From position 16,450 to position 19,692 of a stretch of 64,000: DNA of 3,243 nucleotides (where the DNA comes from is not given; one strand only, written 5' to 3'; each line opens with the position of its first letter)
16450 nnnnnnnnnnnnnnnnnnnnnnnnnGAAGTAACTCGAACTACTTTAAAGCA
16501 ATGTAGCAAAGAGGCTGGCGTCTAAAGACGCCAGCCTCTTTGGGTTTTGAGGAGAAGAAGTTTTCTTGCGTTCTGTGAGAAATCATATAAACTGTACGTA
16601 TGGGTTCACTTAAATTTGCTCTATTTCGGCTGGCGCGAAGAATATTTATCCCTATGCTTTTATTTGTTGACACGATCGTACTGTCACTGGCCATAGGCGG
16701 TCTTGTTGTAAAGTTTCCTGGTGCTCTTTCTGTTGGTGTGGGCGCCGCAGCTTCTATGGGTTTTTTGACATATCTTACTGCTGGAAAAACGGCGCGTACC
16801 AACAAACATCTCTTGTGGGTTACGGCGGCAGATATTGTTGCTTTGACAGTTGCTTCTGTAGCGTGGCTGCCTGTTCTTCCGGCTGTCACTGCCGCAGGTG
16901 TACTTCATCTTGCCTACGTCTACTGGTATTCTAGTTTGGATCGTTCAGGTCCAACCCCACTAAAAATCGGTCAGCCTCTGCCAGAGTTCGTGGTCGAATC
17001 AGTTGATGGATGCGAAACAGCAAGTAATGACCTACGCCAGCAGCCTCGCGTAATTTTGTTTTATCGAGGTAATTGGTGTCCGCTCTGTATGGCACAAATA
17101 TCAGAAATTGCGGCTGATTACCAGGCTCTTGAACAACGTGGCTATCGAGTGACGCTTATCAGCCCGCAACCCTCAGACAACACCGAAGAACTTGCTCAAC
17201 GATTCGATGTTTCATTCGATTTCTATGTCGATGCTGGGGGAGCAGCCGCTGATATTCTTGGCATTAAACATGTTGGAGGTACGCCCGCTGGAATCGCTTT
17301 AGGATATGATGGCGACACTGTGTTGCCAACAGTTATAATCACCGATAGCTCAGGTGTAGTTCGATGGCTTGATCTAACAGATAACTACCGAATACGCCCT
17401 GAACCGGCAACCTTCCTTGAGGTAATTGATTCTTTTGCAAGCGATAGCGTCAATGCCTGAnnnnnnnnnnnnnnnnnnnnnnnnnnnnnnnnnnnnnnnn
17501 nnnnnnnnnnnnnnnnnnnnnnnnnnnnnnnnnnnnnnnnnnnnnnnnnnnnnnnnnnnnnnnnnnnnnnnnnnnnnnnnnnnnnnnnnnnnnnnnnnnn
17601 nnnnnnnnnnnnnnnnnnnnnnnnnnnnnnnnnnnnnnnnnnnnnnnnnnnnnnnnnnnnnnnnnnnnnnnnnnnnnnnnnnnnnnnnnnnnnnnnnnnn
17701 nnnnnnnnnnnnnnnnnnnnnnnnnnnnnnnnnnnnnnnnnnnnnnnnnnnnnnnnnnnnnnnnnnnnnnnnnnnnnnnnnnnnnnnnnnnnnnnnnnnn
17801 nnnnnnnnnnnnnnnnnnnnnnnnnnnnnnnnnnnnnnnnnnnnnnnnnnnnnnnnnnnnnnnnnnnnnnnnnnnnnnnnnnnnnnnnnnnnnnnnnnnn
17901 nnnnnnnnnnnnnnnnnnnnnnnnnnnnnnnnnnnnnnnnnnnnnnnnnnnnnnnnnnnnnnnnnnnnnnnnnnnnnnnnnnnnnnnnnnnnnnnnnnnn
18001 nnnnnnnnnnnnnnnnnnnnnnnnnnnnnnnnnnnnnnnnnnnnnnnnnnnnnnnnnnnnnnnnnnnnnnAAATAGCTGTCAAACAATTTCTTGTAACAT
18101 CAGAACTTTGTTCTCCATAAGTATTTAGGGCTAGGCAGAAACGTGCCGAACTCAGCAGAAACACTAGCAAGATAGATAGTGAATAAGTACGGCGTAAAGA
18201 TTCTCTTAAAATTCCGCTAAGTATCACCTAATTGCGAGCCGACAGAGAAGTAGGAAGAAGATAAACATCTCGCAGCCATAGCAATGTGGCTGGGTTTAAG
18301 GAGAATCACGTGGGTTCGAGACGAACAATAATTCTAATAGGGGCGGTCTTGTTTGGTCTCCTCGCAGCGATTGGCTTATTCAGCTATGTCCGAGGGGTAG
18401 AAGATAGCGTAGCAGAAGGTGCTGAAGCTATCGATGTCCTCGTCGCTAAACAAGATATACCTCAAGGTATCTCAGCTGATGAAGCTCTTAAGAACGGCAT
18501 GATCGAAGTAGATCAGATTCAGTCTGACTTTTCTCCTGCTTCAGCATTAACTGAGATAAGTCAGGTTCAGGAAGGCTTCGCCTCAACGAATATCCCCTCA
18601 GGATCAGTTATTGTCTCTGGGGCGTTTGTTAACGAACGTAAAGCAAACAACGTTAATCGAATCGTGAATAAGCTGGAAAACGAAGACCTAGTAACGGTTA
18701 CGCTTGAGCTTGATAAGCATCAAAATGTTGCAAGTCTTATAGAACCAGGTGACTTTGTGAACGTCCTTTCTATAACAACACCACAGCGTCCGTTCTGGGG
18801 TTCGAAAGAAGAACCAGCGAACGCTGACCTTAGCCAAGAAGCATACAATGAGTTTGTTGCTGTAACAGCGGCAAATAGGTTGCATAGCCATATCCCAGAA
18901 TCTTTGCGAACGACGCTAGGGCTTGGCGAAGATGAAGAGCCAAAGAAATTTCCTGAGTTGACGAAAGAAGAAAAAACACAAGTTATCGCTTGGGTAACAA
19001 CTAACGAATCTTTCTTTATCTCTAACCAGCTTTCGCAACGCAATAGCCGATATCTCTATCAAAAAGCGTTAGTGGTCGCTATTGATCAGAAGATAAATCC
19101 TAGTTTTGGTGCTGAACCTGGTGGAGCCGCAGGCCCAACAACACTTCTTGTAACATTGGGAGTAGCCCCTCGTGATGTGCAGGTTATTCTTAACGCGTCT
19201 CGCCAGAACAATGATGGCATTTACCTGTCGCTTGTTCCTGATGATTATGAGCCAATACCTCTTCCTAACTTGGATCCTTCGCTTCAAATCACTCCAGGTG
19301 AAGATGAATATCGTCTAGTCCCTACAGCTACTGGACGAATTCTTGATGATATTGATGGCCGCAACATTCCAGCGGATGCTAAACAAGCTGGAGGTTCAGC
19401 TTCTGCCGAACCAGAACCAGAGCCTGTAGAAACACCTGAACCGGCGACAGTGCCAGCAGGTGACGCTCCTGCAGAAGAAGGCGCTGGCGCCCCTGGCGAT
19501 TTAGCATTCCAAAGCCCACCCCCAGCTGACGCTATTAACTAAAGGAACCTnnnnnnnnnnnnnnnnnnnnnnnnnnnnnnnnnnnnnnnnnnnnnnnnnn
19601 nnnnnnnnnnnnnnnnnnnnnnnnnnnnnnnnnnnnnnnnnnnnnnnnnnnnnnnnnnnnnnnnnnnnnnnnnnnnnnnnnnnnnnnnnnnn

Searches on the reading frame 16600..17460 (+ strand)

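Call 63: search_protein_families(library=ncbifam, proteins=[window:16600-17460:+], max_evalue=1e-10)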
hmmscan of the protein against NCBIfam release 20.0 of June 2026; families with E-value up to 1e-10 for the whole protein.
window:16600-17460:+ (286 aa): 0 families

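Call 64: search_protein_families(library=pfam, proteins=[window:16600-17460:+], max_evalue=0.001)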
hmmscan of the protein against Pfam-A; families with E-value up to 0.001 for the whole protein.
window:16600-17460:+ (286 aa): 2 families
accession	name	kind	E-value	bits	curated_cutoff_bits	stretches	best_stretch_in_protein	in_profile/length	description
PF00578.27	AhpC-TSA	-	1.1e-18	67.8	26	1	123-256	1-123/124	AhpC/TSA family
PF08534.16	Redoxin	-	3.1e-12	47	26.6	1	123-263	2-137/148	Redoxin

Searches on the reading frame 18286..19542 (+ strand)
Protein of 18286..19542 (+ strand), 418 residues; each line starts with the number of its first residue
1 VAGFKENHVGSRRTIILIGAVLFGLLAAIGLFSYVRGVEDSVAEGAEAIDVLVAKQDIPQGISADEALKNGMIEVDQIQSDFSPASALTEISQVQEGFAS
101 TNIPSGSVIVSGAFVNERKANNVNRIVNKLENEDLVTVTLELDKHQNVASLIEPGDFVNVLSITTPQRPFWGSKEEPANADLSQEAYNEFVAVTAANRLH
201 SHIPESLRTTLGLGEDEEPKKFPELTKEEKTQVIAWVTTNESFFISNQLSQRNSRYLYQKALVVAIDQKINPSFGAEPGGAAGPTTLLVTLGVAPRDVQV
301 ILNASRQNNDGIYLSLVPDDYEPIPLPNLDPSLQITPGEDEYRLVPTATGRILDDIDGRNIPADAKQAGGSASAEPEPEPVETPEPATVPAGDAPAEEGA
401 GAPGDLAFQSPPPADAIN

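Call 73: search_protein_families(library=pfam, proteins=[window:18286-19542:+], max_evalue=0.00001)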
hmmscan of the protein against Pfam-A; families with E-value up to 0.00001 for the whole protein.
window:18286-19542:+ (418 aa): 1 family
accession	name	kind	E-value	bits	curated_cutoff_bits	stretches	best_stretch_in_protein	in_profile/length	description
PF16976.10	RcpC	-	1.4e-07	31.8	28.8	0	136-163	12-39/114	Flp pilus assembly protein RcpC/CpaB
